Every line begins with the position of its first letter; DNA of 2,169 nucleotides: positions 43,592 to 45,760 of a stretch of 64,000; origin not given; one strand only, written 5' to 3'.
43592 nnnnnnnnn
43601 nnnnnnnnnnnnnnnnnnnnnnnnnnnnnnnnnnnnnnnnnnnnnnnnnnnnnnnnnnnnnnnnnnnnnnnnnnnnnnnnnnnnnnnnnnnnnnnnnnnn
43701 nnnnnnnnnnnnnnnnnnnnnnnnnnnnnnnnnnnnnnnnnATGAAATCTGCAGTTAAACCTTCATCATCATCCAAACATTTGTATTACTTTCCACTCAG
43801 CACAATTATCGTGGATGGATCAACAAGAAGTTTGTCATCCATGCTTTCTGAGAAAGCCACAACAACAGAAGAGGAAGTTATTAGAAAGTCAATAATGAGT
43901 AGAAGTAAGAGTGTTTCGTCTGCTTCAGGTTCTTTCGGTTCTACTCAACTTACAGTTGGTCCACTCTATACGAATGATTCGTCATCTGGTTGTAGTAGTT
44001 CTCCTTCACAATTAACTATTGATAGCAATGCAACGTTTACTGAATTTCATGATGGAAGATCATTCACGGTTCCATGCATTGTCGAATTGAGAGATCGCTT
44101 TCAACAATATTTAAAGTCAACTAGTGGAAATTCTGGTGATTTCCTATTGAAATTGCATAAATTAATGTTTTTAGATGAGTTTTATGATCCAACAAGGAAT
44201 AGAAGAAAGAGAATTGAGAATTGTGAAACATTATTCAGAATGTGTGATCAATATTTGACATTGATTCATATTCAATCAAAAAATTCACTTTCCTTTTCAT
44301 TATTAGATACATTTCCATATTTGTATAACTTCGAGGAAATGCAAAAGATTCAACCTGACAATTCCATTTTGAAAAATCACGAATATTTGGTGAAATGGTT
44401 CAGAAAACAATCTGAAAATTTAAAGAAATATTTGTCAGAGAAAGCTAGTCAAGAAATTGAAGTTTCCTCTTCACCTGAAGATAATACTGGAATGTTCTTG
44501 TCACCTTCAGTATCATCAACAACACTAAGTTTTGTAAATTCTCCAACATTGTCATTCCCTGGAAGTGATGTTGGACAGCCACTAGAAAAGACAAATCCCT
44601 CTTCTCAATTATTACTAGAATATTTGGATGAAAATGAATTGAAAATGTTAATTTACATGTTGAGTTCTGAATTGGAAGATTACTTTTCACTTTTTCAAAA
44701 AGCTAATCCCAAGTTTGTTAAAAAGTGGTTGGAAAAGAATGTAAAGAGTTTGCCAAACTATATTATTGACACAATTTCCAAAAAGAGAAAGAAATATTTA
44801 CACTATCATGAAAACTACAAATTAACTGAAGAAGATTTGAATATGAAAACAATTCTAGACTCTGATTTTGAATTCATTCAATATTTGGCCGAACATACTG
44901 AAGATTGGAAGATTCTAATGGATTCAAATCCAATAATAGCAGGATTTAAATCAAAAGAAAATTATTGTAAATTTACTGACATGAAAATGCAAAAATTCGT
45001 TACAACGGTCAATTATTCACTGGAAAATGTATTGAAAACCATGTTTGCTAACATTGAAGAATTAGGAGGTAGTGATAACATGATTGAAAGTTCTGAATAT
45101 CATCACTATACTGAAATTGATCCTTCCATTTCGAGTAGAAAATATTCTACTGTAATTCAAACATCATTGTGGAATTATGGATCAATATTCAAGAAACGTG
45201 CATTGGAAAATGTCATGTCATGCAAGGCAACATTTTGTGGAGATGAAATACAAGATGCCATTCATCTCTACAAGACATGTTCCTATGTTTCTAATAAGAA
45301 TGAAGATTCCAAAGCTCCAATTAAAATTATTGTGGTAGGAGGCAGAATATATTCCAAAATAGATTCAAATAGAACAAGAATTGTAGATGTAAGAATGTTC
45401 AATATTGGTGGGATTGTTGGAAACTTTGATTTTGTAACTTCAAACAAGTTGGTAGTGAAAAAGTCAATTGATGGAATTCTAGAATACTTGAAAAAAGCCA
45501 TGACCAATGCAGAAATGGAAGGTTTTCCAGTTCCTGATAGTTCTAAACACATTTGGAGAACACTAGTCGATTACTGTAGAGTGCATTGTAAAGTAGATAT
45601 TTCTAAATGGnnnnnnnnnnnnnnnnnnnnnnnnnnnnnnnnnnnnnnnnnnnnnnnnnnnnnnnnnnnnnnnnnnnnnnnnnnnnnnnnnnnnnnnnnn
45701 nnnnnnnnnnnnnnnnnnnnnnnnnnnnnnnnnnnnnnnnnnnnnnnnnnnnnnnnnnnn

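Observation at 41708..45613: Tandem pair of novel genes with mosaic near-identical conversion tracts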

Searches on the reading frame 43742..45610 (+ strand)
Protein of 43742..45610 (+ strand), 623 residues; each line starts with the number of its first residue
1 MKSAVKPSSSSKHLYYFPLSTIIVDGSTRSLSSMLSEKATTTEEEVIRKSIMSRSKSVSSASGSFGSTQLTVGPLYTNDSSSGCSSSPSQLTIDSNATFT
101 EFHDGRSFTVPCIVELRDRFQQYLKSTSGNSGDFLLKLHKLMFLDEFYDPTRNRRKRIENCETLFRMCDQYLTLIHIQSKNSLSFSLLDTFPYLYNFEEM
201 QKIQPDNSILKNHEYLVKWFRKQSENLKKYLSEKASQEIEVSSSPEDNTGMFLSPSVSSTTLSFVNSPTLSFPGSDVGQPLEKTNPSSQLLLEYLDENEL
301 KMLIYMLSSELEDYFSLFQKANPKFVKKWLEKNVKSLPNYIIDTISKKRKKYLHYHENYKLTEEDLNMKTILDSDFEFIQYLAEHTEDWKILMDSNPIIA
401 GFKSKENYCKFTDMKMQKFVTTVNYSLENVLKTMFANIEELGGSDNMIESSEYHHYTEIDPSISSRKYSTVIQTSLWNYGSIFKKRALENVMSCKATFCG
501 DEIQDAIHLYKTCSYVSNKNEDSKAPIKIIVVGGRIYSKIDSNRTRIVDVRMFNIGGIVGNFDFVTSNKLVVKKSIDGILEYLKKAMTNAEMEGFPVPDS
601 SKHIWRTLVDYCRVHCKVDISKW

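Call 4: search_protein_families(library=pfam, proteins=[window:43742-45610:+], max_evalue=0.1)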
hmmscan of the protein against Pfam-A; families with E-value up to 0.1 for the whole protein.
window:43742-45610:+ (623 aa): 1 family
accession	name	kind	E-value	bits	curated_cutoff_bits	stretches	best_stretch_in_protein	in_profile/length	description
PF05892.16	Tricho_coat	-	0.084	13.1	25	0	424-479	27-79/197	Trichovirus coat protein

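Call 6: find_homologous_proteins(query=window:43742-45610:+, max_evalue=0.001)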
Query window:43742-45610:+ (623 aa): 9 proteins with E <= 0.001 among 8000 candidates.
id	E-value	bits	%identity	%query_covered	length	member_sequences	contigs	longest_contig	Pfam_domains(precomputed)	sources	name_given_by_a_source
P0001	0.0e+0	1025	100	74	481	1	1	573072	-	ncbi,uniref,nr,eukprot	ncbi:predicted protein [Naegleria gruberi]|uniref:Predicted protein n=1 Tax=Naegleria gruberi TaxID=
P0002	2.0e-273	927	70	99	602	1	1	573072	-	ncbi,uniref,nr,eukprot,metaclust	ncbi:predicted protein [Naegleria gruberi]|uniref:Predicted protein n=1 Tax=Naegleria gruberi TaxID=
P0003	2.6e-144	500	45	83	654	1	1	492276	-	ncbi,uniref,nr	ncbi:hypothetical protein C9374_008067 [Naegleria lovaniensis]|uniref:Uncharacterized protein n=1 Ta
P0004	4.9e-144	499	47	83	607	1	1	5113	-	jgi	-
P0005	3.7e-140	487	42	98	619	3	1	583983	-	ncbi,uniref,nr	ncbi:hypothetical protein FDP41_007157 [Naegleria fowleri]|uniref:Uncharacterized protein n=1 Tax=Na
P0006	1.5e-115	405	41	87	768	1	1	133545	-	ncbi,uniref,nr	ncbi:hypothetical protein C9374_012354 [Naegleria lovaniensis]|uniref:Uncharacterized protein n=1 Ta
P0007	9.5e-112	393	37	93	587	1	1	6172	-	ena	-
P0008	5.7e-103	364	35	99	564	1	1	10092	-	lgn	-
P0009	4.7e-37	146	27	82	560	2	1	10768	-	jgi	-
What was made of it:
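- Checked: The organism is Naegleria gruberi (Heterolobosea), not an amoebozoan (call 6).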

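Call 18: find_encoding_contigs(protein=P0005, flank=10000, max_places=3)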
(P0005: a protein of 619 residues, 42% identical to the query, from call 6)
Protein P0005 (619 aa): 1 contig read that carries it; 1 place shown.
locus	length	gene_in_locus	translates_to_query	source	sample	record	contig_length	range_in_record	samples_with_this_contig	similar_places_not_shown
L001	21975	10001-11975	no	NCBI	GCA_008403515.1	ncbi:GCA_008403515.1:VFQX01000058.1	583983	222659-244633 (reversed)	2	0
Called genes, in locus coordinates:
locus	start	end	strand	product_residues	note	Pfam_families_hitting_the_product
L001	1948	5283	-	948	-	PF05838:Glyco_hydro_108 (weak)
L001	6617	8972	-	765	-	PF12796:Ank_2 (faint), PF13606:Ank_3 (faint)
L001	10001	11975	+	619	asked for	-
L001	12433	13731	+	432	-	PF05461:ApoL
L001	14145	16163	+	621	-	PF25390:WD40_RLD, PF25384:Alsin_RLD (faint), PF13540:RCC1_2 (weak), PF00415:RCC1 (weak), PF13540:RCC1_2 (weak), PF00415:RCC1, PF13540:RCC1_2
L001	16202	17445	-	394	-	PF00026:Asp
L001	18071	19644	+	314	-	-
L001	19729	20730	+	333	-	PF00078:RVT_1 (weak)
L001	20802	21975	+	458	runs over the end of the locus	PF00078:RVT_1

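Call 19: find_encoding_contigs(protein=P0003, flank=10000, max_places=3)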
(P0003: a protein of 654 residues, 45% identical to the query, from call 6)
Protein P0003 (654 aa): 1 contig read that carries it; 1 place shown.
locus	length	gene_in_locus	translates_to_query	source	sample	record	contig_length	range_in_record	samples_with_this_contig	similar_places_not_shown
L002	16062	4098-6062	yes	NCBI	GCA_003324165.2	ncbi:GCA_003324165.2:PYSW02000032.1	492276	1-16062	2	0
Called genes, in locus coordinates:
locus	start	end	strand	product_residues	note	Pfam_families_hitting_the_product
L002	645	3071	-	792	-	PF12796:Ank_2 (faint), PF13606:Ank_3 (faint), PF13637:Ank_4 (faint)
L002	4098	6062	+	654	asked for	-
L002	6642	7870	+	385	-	PF05461:ApoL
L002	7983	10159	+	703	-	PF23598:LRR_14 (faint), PF00560:LRR_1 (faint), PF12799:LRR_4 (faint), PF13516:LRR_6 (faint), PF13855:LRR_8 (faint)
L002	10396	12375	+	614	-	PF25390:WD40_RLD, PF13540:RCC1_2 (weak), PF00415:RCC1 (weak), PF25384:Alsin_RLD (faint), PF00415:RCC1 (weak), PF13540:RCC1_2 (weak), PF00415:RCC1, PF13540:RCC1_2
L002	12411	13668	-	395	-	PF00026:Asp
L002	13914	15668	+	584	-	PF02458:Transferase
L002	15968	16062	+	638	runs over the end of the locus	PF00168:C2, PF07002:Copine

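Call 22: predict_structure(alignment_id=A1)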
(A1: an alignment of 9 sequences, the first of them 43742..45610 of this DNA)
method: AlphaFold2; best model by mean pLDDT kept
length: 623 residues; sequences in the alignment: 9
mean_pLDDT: 59.8   pTM: 0.60
mean pLDDT of the five models: 59.8, 53.9, 52.7, 48.4, 47.6
residues with pLDDT >= 90: 11; 70-90: 233; 50-70: 166; < 50: 213
segments of 3 or more residues with pLDDT < 50: 1-11, 13-18, 21-107, 243-288, 361-370, 386-397, 409-413, 516-528, 550-570
pLDDT, mean of each block of 10 residues (from residue 1): 35 48 43 32 31 25 21 25 23 31 42 75 77 80 82 74 88 80 60 87 76 84 90 74 40 28 25 26 39 70 80 72 76 69 67 61 46 61 51 45 54 55 78 73 59 81 69 72 64 82 80 54 48 70 55 37 40 61 80 82 81 86 76
secondary structure, 60 per line:
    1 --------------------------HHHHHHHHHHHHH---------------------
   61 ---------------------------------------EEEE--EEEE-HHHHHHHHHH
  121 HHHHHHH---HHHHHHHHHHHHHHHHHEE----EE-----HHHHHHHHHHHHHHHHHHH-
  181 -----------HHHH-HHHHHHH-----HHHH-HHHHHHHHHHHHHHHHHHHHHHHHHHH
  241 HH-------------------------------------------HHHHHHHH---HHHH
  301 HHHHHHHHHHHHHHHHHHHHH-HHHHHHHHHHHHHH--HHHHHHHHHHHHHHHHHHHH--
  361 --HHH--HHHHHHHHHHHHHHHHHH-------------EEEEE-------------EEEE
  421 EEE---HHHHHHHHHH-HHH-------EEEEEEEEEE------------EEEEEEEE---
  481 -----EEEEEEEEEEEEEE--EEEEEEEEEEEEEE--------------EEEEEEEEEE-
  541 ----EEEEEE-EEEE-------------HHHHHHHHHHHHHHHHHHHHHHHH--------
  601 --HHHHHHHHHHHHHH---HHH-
elements in order: H27-39 E100-103 E106-109 H111-127 H131-147 H161-179 H192-195 H197-203 H209-212 H214-242 H286-293 H297-321 H323-336 H339-358 H368-385 E399-403 E417-423 H427-436 E448-457 E470-477 E486-499 E502-515 E530-539 E545-550 E552-555 H569-592 H603-616

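Call 24: search_protein_representatives(alignment_id=A1)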
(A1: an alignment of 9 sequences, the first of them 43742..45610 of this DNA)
Query: 9 sequences, 607 profile positions. Proteins with E-value up to 0.001 (for the whole library): 76; up to 1e-10: 49; up to 1e-30: 42. The best 76 are listed.
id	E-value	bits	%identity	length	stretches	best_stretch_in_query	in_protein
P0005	3.2e-271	917.9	-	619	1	4-607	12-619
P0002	1.3e-259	879.5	-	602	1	11-607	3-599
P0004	3.9e-251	851.5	-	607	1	13-607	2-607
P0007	4.4e-228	775.4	-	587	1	15-606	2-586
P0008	6.4e-223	758.3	-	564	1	1-607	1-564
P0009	1.2e-182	625.4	-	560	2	284-607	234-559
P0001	6.7e-164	563.4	-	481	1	9-450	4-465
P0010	5.7e-149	514.1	-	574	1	107-606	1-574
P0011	1.0e-132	460.4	-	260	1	347-607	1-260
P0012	8.0e-107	374.9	-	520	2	272-606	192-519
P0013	5.4e-105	368.9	-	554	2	278-607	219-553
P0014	1.7e-99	350.7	-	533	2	282-604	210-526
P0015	2.0e-95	337.2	-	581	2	283-605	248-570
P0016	3.7e-94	333.1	-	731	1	45-605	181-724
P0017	6.2e-94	332.3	-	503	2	270-579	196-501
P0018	3.8e-91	323.1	-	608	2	277-601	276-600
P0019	8.0e-91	322.0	-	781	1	8-605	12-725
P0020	1.1e-90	321.6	-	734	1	22-605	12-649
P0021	6.1e-90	319.1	-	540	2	266-601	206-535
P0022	2.1e-89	317.4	-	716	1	10-605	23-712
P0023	5.8e-86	306.0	-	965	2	283-605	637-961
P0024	2.8e-85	303.7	-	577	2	267-605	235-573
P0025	1.1e-84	301.7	-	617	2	268-607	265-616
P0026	2.7e-81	290.6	-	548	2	266-604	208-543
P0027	2.1e-80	287.6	-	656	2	284-605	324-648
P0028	1.7e-78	281.3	-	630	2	258-561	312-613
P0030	1.6e-77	278.1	-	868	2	272-605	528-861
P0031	3.0e-75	270.6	-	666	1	70-604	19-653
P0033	1.2e-72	262.0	-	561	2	282-606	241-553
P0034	1.8e-70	254.8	-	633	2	283-605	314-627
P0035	2.4e-69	251.1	-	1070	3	248-605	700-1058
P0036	2.2e-68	248.0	-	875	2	256-604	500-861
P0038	2.7e-52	194.8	-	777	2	240-605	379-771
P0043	3.3e-40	154.9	-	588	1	89-607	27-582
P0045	8.7e-18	80.8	-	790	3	266-580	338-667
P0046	2.7e-16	75.9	-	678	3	398-606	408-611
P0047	5.7e-15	71.5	-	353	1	356-568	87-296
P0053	1.2e-09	54.0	-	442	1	253-538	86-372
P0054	1.8e-09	53.4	-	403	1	343-534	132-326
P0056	2.1e-08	49.8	-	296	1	347-595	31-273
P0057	8.4e-08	47.8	-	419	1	329-585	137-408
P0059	1.8e-07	46.8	-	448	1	346-595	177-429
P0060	3.6e-07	45.8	-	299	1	346-578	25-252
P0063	3.0e-06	42.7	-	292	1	345-596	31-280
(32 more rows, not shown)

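Call 25: search_protein_families(library=pfam, proteins=[P0045, P0046, P0047, P0053, P0054, P0056, P0057, P0059, P0060, P0063], max_evalue=0.01)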
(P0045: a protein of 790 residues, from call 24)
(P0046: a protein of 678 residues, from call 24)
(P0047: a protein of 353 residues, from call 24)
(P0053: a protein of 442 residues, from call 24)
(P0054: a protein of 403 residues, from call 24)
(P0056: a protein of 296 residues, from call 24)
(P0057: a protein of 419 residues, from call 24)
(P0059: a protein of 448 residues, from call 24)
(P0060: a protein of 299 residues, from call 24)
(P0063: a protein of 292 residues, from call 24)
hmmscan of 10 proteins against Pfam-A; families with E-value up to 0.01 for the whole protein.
P0045 (790 aa): 0 families

P0046 (678 aa): 0 families

P0047 (353 aa): 0 families

P0053 (442 aa): 2 families
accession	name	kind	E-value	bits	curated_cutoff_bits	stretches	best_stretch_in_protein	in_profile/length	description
PF00615.24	RGS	-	5.9e-12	46.5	23.9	1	23-147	2-116/117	Regulator of G protein signaling domain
PF20767.2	DUF6839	-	0.0087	16.6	24.4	0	237-277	26-65/67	Domain of unknown function (DUF6839)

P0054 (403 aa): 1 family
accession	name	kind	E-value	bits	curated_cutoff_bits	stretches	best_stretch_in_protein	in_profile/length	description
PF00615.24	RGS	-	3.1e-11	44.1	23.9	1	2-108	20-116/117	Regulator of G protein signaling domain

P0056 (296 aa): 0 families

P0057 (419 aa): 1 family
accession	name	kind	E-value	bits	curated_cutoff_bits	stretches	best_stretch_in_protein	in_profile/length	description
PF00615.24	RGS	-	2.6e-15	57.3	23.9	1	8-138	1-117/117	Regulator of G protein signaling domain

P0059 (448 aa): 1 family
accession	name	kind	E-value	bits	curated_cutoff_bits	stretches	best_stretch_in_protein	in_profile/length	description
PF00615.24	RGS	-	3.4e-10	40.8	23.9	1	26-146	2-112/117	Regulator of G protein signaling domain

P0060 (299 aa): 0 families

P0063 (292 aa): 1 family
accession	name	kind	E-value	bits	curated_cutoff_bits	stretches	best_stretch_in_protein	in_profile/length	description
PF19006.5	DUF5735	-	0.0072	16.8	25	0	78-132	61-114/138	Family of unknown function (DUF5735)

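Call 28: search_solved_structures(query=A1, max_evalue=10, show_alignments=2)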
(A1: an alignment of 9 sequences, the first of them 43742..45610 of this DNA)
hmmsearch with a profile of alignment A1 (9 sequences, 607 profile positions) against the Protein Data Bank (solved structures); distinct sequences matched with E-value up to 10: 1.
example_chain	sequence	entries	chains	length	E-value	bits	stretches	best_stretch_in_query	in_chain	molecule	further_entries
9dl1_A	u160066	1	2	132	0.071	15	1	283-343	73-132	TRACeR-I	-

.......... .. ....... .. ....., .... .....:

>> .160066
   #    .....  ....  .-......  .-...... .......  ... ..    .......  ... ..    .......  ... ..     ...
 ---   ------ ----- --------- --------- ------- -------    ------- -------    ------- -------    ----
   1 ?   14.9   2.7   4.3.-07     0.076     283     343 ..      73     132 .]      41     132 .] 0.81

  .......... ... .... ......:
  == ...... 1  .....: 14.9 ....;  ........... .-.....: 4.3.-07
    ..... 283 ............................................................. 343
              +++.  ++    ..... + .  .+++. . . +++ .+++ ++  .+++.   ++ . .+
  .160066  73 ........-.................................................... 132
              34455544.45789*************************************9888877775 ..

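Call 30: list_cluster_members(proteins=[P0010, P0012, P0016, P0019, P0023, P0035, P0045, P0053, P0057, P0060])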
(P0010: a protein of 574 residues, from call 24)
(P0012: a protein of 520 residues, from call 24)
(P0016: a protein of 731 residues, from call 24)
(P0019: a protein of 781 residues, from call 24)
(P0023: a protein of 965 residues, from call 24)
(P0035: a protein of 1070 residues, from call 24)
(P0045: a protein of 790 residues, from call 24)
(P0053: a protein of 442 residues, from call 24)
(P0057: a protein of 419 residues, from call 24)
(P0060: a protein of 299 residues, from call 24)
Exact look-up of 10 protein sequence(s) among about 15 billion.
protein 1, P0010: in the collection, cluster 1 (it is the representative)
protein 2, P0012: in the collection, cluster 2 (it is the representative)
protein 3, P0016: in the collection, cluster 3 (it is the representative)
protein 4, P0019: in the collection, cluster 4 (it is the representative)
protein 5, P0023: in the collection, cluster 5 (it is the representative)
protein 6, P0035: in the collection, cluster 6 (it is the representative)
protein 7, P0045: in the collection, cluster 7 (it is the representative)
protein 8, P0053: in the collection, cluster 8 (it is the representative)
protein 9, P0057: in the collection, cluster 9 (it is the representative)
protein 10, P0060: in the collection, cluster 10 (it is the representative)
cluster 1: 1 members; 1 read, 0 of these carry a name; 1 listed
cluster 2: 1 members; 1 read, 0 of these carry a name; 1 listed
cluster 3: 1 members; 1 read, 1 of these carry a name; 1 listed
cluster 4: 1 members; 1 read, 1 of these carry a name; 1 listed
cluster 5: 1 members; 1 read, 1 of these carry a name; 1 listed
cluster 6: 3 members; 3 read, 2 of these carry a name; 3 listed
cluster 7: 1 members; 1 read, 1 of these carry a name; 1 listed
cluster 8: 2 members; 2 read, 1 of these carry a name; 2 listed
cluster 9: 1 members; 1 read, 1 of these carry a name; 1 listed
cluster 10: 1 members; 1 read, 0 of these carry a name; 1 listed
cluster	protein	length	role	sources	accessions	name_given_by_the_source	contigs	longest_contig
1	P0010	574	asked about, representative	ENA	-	-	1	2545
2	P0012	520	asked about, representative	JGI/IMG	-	-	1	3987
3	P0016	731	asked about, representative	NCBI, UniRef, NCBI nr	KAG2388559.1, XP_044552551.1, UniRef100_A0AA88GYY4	hypothetical protein C9374_000723 [Naegleria lovaniensis] | Uncharacterized protein n=1 Tax=Naegleria lovaniensis TaxID=51637 RepID=A0AA88GYY4_NAELO | uncharacterized protein C9374_000723 [Naegleria lovaniensis]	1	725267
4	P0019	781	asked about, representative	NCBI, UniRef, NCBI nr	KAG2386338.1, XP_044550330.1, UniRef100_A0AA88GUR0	hypothetical protein C9374_002784 [Naegleria lovaniensis] | Uncharacterized protein n=1 Tax=Naegleria lovaniensis TaxID=51637 RepID=A0AA88GUR0_NAELO | uncharacterized protein C9374_002784 [Naegleria lovaniensis]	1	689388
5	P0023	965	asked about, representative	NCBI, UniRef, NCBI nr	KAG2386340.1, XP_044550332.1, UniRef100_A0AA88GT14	hypothetical protein C9374_002786 [Naegleria lovaniensis] | Uncharacterized protein n=1 Tax=Naegleria lovaniensis TaxID=51637 RepID=A0AA88GT14_NAELO | uncharacterized protein C9374_002786 [Naegleria lovaniensis]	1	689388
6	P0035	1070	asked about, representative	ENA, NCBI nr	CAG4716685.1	unnamed protein product [Naegleria fowleri]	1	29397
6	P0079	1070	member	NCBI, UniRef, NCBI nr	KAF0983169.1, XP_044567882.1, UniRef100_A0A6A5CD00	hypothetical protein FDP41_011147 [Naegleria fowleri] | Uncharacterized protein n=1 Tax=Naegleria fowleri TaxID=5763 RepID=A0A6A5CD00_NAEFO | uncharacterized protein FDP41_011147 [Naegleria fowleri]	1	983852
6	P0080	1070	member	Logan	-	-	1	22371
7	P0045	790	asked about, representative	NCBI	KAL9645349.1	hypothetical protein ABK040_002548 [Willaertia magna]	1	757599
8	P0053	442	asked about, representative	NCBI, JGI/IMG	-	hypothetical protein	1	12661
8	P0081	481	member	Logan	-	-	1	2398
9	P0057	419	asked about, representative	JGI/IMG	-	hypothetical protein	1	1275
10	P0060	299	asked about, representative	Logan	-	-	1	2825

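Call 37: find_homologous_proteins(query=A3, max_evalue=0.001)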
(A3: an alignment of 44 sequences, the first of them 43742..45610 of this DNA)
Query A3 (44 sequences) (623 aa, profile of the alignment): 7 proteins with E <= 0.001 among 8000 candidates.
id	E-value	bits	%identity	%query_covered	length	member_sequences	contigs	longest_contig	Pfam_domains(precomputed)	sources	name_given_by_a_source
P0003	1.2e-183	630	45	83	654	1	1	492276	-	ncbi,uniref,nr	ncbi:hypothetical protein C9374_008067 [Naegleria lovaniensis]|uniref:Uncharacterized protein n=1 Ta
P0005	1.1e-178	614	42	98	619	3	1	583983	-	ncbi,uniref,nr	ncbi:hypothetical protein FDP41_007157 [Naegleria fowleri]|uniref:Uncharacterized protein n=1 Tax=Na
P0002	1.6e-178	613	70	99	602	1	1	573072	-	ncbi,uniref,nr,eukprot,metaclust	ncbi:predicted protein [Naegleria gruberi]|uniref:Predicted protein n=1 Tax=Naegleria gruberi TaxID=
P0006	9.0e-173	594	41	87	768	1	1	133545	-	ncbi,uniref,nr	ncbi:hypothetical protein C9374_012354 [Naegleria lovaniensis]|uniref:Uncharacterized protein n=1 Ta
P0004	2.7e-171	589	47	83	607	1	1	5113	-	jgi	-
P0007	2.4e-165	570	37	93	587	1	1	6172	-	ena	-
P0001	6.0e-106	373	100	74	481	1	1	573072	-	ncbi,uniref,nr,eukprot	ncbi:predicted protein [Naegleria gruberi]|uniref:Predicted protein n=1 Tax=Naegleria gruberi TaxID=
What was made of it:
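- Tried and rejected: A second word-indexed protein search with a 44-sequence profile returned only 7 hits (call 37), fewer than the single-sequence search.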
